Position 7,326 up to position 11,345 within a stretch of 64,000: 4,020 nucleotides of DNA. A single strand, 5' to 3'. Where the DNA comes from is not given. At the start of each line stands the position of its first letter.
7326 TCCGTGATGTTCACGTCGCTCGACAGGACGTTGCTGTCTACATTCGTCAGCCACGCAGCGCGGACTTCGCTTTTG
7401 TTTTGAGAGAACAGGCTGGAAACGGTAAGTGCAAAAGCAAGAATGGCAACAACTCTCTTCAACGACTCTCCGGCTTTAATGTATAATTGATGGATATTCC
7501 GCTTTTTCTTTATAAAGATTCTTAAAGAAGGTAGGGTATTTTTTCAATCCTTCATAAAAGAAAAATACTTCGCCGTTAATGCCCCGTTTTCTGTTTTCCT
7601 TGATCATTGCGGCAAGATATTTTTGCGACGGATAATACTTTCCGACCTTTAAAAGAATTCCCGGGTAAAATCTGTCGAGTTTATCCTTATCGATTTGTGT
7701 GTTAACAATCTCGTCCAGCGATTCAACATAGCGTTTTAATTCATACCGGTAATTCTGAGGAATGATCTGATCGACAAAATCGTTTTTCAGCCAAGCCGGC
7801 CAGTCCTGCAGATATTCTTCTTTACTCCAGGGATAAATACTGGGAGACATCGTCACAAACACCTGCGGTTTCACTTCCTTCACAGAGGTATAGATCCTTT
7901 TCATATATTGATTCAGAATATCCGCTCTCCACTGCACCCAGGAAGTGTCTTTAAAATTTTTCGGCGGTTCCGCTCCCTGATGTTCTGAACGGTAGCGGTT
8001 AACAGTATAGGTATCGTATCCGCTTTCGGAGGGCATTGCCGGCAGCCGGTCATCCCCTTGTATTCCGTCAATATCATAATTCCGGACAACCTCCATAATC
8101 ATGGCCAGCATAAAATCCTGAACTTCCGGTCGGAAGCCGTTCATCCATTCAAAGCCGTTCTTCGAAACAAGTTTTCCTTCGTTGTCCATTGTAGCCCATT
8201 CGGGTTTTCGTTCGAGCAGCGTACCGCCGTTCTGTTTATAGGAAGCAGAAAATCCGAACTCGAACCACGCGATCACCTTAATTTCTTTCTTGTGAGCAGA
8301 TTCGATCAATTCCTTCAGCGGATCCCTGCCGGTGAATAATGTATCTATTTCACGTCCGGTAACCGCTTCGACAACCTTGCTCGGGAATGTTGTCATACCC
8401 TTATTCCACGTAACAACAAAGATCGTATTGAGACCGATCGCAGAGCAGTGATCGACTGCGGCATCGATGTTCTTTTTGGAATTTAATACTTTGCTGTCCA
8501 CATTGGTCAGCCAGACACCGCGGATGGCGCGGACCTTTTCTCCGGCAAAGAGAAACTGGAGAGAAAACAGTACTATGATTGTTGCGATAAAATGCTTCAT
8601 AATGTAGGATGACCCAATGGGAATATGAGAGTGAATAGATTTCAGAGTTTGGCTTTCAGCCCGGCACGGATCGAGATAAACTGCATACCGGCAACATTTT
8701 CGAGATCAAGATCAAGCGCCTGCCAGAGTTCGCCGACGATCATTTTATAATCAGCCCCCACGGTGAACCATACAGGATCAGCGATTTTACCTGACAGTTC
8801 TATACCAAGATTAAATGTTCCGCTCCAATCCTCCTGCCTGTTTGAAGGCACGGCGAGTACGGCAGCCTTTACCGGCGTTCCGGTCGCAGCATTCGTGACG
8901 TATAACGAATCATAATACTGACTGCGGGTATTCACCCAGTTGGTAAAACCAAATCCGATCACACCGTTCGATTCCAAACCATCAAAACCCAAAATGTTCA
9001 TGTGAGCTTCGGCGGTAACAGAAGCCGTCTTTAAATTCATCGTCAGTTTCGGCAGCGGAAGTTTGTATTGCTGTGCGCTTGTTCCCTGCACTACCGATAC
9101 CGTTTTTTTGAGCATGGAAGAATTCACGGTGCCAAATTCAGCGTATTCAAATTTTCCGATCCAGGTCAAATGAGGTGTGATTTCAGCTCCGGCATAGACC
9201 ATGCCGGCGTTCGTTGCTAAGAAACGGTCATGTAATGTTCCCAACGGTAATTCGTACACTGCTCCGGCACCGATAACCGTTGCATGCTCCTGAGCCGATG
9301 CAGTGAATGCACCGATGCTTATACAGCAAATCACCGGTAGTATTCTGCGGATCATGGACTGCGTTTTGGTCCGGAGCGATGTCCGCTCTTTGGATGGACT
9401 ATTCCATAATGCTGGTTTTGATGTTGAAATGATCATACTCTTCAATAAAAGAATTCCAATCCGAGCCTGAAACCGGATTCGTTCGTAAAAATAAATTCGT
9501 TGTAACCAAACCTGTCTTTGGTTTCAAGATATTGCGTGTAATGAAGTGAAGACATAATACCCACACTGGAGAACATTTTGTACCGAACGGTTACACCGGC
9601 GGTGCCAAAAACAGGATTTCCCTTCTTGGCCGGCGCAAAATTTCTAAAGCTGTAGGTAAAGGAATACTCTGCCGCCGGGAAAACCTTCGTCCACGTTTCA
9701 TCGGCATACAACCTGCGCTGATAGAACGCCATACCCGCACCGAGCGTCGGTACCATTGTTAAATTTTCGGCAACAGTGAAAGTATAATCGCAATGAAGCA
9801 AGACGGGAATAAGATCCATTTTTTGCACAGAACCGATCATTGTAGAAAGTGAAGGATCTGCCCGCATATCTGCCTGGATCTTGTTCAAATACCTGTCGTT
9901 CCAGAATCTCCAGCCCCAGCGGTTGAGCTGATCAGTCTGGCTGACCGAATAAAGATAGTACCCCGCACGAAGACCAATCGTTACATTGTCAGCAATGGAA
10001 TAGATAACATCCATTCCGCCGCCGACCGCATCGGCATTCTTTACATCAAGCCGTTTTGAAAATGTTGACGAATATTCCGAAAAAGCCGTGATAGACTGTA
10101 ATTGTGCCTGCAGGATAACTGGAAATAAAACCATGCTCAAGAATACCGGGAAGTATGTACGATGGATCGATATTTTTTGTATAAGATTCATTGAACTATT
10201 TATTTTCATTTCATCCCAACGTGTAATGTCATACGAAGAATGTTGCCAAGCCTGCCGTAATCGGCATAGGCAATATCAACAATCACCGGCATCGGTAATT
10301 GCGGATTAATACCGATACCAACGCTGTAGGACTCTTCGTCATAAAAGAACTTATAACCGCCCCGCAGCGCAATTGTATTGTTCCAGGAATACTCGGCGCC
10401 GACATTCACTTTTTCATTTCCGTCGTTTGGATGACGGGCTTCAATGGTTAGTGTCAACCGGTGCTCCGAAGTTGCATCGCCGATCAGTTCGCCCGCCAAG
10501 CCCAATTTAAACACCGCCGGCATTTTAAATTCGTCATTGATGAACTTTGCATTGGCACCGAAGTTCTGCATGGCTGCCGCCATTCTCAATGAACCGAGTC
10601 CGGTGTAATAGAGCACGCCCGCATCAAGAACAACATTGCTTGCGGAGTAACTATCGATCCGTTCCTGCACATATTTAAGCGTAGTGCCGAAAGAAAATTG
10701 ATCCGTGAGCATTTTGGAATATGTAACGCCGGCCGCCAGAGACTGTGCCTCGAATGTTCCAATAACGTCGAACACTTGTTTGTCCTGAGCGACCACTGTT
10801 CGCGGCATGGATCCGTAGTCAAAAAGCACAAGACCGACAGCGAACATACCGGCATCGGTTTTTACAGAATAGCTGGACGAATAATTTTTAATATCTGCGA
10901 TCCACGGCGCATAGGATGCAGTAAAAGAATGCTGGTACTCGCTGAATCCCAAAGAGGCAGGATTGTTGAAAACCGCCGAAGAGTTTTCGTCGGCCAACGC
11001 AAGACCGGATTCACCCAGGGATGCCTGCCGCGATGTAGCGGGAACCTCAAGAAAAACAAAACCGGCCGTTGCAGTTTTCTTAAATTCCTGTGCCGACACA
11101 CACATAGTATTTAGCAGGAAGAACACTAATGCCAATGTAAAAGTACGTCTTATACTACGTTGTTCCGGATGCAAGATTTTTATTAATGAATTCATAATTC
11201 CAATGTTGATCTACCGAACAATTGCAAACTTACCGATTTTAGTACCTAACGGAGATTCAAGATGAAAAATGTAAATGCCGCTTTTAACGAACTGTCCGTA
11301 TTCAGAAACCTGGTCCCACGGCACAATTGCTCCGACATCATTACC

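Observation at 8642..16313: SusD-less TonB-receptor module: TBDR + CTD-bearing 689-aa protein + PorV-like barrel + two small barrels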

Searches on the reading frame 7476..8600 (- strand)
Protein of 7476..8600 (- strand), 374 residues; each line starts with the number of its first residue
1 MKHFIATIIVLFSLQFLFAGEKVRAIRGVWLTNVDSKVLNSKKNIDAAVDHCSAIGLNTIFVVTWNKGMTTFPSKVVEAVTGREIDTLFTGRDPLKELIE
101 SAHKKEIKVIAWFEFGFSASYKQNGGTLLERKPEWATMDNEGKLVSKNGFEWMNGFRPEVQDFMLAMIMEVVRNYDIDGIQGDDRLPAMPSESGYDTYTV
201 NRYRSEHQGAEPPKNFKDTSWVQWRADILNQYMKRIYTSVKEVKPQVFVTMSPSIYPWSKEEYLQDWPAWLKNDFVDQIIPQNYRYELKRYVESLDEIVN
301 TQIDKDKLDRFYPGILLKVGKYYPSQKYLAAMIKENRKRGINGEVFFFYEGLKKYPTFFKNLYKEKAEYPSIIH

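Call 4: search_protein_families(library=pfam, proteins=[window:7476-8600:-], max_evalue=0.01)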
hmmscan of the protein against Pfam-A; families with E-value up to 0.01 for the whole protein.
window:7476-8600:- (374 aa): 4 families
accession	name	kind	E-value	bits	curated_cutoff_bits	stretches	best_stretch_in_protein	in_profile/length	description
PF02638.21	GHL10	-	3.4e-67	227.2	27.9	1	26-305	2-282/311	Glycosyl hydrolase-like 10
PF14871.12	GHL6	-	2.2e-09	38.1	35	1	49-180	6-128/132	Hypothetical glycosyl hydrolase 6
PF13199.12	Glyco_hydro_66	-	0.0034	16.5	23.7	1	93-184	162-258/546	Glycosyl hydrolase family 66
PF02065.24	Melibiase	-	0.0044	16.5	27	1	93-183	104-190/347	Melibiase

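Call 5: search_protein_families(library=ncbifam, proteins=[window:7476-8600:-], max_evalue=0.1)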
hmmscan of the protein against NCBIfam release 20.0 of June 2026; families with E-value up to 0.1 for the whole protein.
window:7476-8600:- (374 aa): 1 family
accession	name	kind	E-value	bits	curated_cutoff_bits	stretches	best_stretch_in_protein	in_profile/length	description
NF041404.1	XopAI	equivalog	0.075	12.2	300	0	87-147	154-211/251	type III secretion system effector XopAI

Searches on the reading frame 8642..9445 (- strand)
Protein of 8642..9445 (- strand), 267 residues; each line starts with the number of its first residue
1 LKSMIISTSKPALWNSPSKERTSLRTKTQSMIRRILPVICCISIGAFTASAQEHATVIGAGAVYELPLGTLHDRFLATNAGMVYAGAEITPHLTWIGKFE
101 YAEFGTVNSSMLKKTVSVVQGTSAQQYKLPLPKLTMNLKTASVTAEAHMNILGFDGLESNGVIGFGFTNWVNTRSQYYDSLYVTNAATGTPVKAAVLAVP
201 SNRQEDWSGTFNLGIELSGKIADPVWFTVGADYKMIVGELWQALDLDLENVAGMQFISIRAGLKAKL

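Call 4: search_protein_families(library=pfam, proteins=[window:8642-9445:-], max_evalue=0.01)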
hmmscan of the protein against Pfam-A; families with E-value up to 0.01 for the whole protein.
window:8642-9445:- (267 aa): 0 families

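Call 5: search_protein_families(library=ncbifam, proteins=[window:8642-9445:-], max_evalue=0.1)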
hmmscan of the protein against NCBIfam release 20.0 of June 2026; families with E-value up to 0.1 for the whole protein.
window:8642-9445:- (267 aa): 0 families

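Call 6: search_protein_families(library=pfam, proteins=[window:8642-9445:-], max_evalue=10)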
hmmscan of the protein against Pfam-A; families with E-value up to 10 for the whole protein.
window:8642-9445:- (267 aa): 0 families

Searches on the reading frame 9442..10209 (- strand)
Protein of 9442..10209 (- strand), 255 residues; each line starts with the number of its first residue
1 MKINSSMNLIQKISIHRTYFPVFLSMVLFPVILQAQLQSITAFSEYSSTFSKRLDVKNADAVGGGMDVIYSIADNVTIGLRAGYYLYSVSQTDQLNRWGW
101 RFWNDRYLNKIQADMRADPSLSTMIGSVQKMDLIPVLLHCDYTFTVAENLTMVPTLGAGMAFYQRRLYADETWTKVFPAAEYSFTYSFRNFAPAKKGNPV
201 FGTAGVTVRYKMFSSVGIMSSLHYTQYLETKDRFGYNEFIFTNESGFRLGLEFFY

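Call 4: search_protein_families(library=pfam, proteins=[window:9442-10209:-], max_evalue=0.01)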
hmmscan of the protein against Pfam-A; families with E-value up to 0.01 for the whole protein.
window:9442-10209:- (255 aa): 0 families

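Call 5: search_protein_families(library=ncbifam, proteins=[window:9442-10209:-], max_evalue=0.1)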
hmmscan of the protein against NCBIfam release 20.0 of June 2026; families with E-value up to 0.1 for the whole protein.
window:9442-10209:- (255 aa): 0 families

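Call 6: search_protein_families(library=pfam, proteins=[window:9442-10209:-], max_evalue=10)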
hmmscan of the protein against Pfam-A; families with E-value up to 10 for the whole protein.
window:9442-10209:- (255 aa): 0 families

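Call 33: find_homologous_proteins(query=window:9442-10209:-)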
Query window:9442-10209:- (255 aa): 78 proteins with E <= 0.001 among 286 candidates.
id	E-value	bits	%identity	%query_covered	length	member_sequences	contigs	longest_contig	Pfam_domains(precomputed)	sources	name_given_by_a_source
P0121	4.6e-153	526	91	98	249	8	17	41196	-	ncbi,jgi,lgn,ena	jgi:hypothetical protein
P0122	2.6e-136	471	80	100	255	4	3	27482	-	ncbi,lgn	-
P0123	5.3e-126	437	75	98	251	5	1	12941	-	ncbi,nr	ncbi:MAG TPA: hypothetical protein DCQ28_01350 [Bacteroidetes bacterium]|nr:hypothetical protein [Ba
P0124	8.3e-115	400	71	96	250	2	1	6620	-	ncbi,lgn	ncbi:MAG: hypothetical protein ACOYNS_15195 [Bacteroidota bacterium]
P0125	2.6e-112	392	73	90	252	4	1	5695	-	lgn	-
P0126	3.9e-112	392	64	100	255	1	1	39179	-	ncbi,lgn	-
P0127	7.5e-112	391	65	100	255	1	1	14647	-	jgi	jgi:hypothetical protein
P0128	3.6e-110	385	70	90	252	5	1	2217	-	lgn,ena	-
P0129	4.7e-110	385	70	92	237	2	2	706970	-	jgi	jgi:hypothetical protein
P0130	1.0e-106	374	70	87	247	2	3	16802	-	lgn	-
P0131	1.1e-97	344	65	87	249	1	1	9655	-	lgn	-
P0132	1.5e-93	331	64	87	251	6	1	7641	-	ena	-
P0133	2.5e-90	320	57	96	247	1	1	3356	-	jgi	jgi:hypothetical protein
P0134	6.3e-90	319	58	96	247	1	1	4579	-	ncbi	-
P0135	7.2e-88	312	59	86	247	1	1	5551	-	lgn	-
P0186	1.1e-58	217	47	90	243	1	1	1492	PF13505.13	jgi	jgi:hypothetical protein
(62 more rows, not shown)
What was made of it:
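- Checked: One caveat: a 91%-identical orthologue of the 255-aa protein is called at 249 aa (call 33), so its true start may be six codons downstream of the overlap.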

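Call 36: search_protein_families(library=pfam, alignment_id=A2, max_evalue=0.01)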
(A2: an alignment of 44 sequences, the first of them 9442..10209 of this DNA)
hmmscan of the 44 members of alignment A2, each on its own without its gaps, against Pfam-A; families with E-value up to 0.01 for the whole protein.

A. member 1, window:9442-10209:- (255 aa): 0 families

B. families by the number of members that match (of 44 scanned): 4 families
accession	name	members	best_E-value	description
PF13505.12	OMP_b-brl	3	4.9e-06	Outer membrane protein beta-barrel domain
PF02530.20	Porin_2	1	0.00095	Porin subfamily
PF04338.18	DUF481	1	0.0032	Protein of unknown function, DUF481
PF19089.6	DUF5777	1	0.0032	Membrane bound beta barrel domain (DUF5777)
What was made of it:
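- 9442..10209 (-): B255: small OM beta-barrel (OmpA/OmpW/Ail-like) with a conserved aromatic helix insert (res ~94-117). Its start overlaps the stop of the PorV/Q gene (ATGA); an alternative start lies at 10191. 3 of 44 family members hit OMP_b-brl PF13505 (call 36).
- On Small OM beta-barrels (OmpA/OmpW/OMP_b-brl class) for the 255-aa and 237-aa proteins: Pfam OMP_b-brl is hit by only 3 of 44 family members (call 36).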

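Call 48: predict_structure(alignment_id=A2)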
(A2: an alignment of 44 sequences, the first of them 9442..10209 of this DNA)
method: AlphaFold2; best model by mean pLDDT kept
length: 255 residues; sequences in the alignment: 44
mean_pLDDT: 90.4   pTM: 0.78
mean pLDDT of the five models: 90.4, 90.0, 89.1, 87.5, 86.3
residues with pLDDT >= 90: 186; 70-90: 51; 50-70: 16; < 50: 2
segments of 3 or more residues with pLDDT < 50: none
pLDDT, mean of each block of 10 residues (from residue 1): 52 64 77 84 97 94 97 93 97 87 84 90 91 98 96 98 95 92 92 95 98 96 97 93 97 96
secondary structure, 60 per line:
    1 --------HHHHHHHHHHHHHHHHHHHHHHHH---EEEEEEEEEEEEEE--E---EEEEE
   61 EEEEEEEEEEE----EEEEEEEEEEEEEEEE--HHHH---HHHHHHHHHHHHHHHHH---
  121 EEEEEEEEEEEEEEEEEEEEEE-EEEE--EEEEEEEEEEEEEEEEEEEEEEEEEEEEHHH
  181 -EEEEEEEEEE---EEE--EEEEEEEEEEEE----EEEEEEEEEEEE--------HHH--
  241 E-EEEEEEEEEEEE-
elements in order: H9-32 E36-49 E56-71 E76-91 H94-97 H101-117 E121-142 E144-147 E150-177 E182-191 E195-197 E200-211 E216-227 E243-254
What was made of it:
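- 9442..10209 (-): AF2 pLDDT 90.4 (call 48).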

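Call 61: fold_search(model_id=the predicted structure, library=pdb)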
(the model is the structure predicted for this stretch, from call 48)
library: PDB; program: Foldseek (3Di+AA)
matches with E <= 10: 1301; with E <= 0.001: 135
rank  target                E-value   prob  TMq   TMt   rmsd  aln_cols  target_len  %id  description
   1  9nh2_A                2.4e-10  1.00  0.50  0.57   7.4       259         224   15  In situ cryo-EM structure of porin III of the Legionella Dot/Icm T4SS machine (released 2025-09-17)
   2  9fzd_A                5.5e-09  1.00  0.50  0.70   6.5       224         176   10  Structure of OmpA-long in complex with nanobody Nb39 (released 2024-07-17)
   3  9fzc_A                1.0e-08  1.00  0.43  0.60   8.2       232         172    9  Structure of OmpA-short in complex with nanobody Nb01 (released 2024-07-17)
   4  9a2m_MODEL_1_A        2.1e-08  1.00  0.46  0.35   7.8       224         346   11  Model of E. coli OmpA by in-cell photo-crosslinking MS and deep learning (released 2023-02-24)
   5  1bxw                  6.6e-08  1.00  0.43  0.59   6.2       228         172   12  OUTER MEMBRANE PROTEIN A (OMPA) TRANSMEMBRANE DOMAIN (released 1998-10-14)
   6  2x56                  2.7e-07  1.00  0.34  0.32  17.8       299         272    9  Yersinia Pestis Plasminogen Activator Pla (Native) (released 2010-07-28)
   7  2vdf                  3.6e-07  1.00  0.36  0.40  15.4       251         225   16  Structure of the OpcA adhesion from Neisseria meningitidis determined by crystallization from the cubic mesophase (released 2007-10-23)
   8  2x55                  3.8e-07  1.00  0.34  0.32  17.8       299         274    9  Yersinia Pestis Plasminogen Activator Pla (Native) (released 2010-07-28)
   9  7xw0_B                5.7e-07  1.00  0.37  0.36  18.5       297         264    9  Crystal structure of pOmpT (released 2023-05-31)
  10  3qra                  6.0e-07  1.00  0.39  0.61   9.0       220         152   10  The crystal structure of Ail, the attachment invasion locus protein of Yersinia pestis (released 2011-11-23)
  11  9a34_MODEL_1_A        6.3e-07  1.00  0.29  0.25  20.6       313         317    8  Model of E. coli OmpT by in-cell photo-crosslinking MS and deep learning (released 2023-02-24)
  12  1i78_A                7.1e-07  1.00  0.27  0.25  20.4       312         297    9  CRYSTAL STRUCTURE OF OUTER MEMBRANE PROTEASE OMPT FROM ESCHERICHIA COLI (released 2001-10-03)
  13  1uyn                  8.0e-07  1.00  0.26  0.25  20.1       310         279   11  Translocator domain of autotransporter NalP from Neisseria meningitidis (released 2004-03-18)
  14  3qrc_A                9.4e-07  1.00  0.37  0.58   9.7       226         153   10  The crystal structure of Ail, the attachment invasion locus protein of Yersinia pestis, in complex with the heparin an (released 2011-11-23)
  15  3dzm_A                1.0e-06  1.00  0.39  0.46   9.8       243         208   12  Crystal structure of a major outer membrane protein from Thermus thermophilus HB27 (released 2008-12-23)
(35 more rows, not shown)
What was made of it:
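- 9442..10209 (-): Foldseek: Legionella porin III, OmpA, OmpW, Ail (call 61).
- On Small OM beta-barrels (OmpA/OmpW/OMP_b-brl class) for the 255-aa and 237-aa proteins: Foldseek OmpA, OmpW, Ail and porin III, E 1e-10 to 1e-6 (call 61).
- Checked: The 255-aa protein is a small OM barrel (AF2 pLDDT 90.4, call 48; OmpA/OmpW/Ail Foldseek hits, call 61).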

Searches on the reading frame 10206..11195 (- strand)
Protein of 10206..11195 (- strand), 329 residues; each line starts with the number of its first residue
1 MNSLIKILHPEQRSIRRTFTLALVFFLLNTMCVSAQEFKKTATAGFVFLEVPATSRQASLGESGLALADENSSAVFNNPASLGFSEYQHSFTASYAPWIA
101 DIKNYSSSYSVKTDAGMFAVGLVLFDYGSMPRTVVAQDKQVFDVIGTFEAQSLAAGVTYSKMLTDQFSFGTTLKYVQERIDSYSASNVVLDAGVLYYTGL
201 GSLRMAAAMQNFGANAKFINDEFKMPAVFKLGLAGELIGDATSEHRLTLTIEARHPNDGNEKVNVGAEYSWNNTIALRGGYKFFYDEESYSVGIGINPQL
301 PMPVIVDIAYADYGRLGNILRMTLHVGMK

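Call 4: search_protein_families(library=pfam, proteins=[window:10206-11195:-], max_evalue=0.01)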
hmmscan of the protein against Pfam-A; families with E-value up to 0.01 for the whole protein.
window:10206-11195:- (329 aa): 2 families
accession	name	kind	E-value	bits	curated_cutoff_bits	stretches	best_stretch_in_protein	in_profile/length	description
PF03349.22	Toluene_X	-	4.2e-06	26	29.7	1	44-180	11-119/421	Outer membrane protein transport protein (OMPP1/FadL/TodX)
PF19572.5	PorV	-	5.1e-06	26.6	27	1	36-241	3-223/243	Type IX secretion system protein PorV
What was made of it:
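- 10206..11195 (-): PorV/PorQ-family outer-membrane barrel, 329 aa (PorQ-like length; not an equivalog of PorV, PorQ or PorV2). Pfam PorV and FadL both about 26 bits, just under their cutoffs (call 4).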

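Call 5: search_protein_families(library=ncbifam, proteins=[window:10206-11195:-], max_evalue=0.1)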
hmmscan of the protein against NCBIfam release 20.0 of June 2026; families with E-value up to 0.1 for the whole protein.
window:10206-11195:- (329 aa): 5 families
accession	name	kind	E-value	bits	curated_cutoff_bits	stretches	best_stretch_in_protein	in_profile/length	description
NF033709.1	PorV_fam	subfamily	3.9e-56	191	90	1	44-326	2-324/326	PorV/PorQ family protein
NF033711.1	T9SS_PorQ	equivalog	7.3e-35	120.6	220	1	20-237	4-213/335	type IX secretion system protein PorQ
NF033710.1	T9SS_OM_PorV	equivalog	6e-25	88.2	250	1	23-252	3-244/367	type IX secretion system outer membrane channel protein PorV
NF052325.1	PorVQ2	equivalog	5.6e-07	28.8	325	1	28-198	9-186/354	putative type IX sorting system protein PorV2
TIGR03519.1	T9SS_PorP_fam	subfamily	0.00058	19.4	90.55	1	153-299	115-262/292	PorP/SprF family type IX secretion system membrane protein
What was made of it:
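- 10206..11195 (-): NF033709 at 191 bits (cutoff 90); PorQ 120.6 (cutoff 220); PorV 88.2 (cutoff 250) (call 5).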

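Call 22: search_solved_structures(query=window:10206-11195:-, max_evalue=1)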
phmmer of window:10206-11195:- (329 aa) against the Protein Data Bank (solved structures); distinct sequences matched with E-value up to 1: 2.
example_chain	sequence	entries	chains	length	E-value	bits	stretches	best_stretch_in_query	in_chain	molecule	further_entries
6h3i_F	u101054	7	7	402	2.6e-10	43.6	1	20-224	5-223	PorV | Type IX secretion system protein PorV domain-containing protein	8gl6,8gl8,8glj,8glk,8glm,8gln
9fdg_A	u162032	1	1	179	0.16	14.8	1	243-279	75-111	TMB12sol9_3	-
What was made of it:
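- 10206..11195 (-): F. johnsoniae PorV 6h3i_F, E 2.6e-10 (call 22).
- On PorV/PorQ family (NF033709) for the 329-aa protein: PDB PorV 6h3i_F, E 2.6e-10 (call 22).
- Tried and rejected: NCBIfam (191 bits) and the PDB PorV hit settle it as PorV/PorQ family (calls 5, 22).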
